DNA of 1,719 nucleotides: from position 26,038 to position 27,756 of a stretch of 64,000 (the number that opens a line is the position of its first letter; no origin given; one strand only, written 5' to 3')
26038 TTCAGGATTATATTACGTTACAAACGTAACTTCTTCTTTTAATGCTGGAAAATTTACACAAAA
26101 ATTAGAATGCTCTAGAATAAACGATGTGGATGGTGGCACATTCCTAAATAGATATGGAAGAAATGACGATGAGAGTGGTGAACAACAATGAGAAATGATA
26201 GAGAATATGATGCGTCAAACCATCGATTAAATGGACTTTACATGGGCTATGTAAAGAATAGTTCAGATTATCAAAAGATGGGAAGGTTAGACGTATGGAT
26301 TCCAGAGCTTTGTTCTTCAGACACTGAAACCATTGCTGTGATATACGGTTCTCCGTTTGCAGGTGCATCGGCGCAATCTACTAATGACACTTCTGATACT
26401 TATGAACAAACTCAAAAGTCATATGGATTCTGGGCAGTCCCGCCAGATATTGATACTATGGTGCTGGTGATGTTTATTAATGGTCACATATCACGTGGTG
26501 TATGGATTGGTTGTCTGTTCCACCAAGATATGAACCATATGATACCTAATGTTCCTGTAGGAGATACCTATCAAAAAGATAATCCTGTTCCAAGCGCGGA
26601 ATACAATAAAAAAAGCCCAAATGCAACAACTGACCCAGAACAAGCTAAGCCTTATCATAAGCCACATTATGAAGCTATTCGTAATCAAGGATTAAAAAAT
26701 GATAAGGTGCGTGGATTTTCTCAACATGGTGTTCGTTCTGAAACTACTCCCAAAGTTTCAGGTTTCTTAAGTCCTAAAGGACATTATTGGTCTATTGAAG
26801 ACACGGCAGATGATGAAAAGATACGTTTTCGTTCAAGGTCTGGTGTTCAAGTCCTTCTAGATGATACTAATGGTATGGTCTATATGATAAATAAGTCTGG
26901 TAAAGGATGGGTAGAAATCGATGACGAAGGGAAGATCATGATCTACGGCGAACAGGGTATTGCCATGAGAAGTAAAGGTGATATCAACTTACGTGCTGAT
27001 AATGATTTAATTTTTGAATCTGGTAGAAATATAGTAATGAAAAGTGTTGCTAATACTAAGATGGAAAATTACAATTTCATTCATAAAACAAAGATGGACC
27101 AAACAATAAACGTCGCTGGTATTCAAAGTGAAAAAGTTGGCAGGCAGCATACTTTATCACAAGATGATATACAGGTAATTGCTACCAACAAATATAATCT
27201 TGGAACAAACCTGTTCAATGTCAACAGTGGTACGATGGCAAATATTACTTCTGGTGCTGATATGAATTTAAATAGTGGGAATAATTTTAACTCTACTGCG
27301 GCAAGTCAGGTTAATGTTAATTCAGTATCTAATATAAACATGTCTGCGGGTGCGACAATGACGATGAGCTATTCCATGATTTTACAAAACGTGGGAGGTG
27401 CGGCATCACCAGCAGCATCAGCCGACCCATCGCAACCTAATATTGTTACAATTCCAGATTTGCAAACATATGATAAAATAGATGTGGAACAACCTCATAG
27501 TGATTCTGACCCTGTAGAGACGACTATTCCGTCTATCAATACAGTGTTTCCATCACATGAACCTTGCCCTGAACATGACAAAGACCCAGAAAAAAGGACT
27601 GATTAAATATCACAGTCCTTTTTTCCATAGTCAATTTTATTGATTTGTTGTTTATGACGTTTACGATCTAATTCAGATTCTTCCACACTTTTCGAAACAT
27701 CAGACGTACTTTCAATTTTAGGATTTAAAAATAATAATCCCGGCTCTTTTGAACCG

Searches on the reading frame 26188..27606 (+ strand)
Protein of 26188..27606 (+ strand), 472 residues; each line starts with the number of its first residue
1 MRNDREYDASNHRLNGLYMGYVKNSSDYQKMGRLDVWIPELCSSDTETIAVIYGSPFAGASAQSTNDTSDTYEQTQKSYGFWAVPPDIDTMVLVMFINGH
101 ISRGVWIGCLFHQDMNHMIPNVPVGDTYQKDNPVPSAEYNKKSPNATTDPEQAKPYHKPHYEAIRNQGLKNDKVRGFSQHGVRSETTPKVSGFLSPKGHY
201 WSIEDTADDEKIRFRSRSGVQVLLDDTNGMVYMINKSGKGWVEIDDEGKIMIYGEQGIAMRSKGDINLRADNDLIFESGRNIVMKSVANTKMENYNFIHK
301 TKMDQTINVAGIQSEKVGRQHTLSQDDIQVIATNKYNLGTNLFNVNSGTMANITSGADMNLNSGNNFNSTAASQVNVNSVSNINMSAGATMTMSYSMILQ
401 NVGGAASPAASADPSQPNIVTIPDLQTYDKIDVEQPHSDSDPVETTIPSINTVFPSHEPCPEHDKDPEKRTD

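Call 58: search_protein_families(library=pfam, proteins=[window:26188-27606:+], max_evalue=0.001)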
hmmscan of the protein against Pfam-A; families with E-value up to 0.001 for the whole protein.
window:26188-27606:+ (472 aa): 2 families
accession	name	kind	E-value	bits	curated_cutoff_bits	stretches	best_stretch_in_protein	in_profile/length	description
PF04717.18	Phage_base_V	-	1.4e-07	32.2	23.8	1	77-111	42-75/75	Type VI secretion system/phage-baseplate injector OB domain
PF10106.14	DUF2345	-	3.1e-05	24.3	30.7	0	248-290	12-54/151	Uncharacterized protein conserved in bacteria (DUF2345)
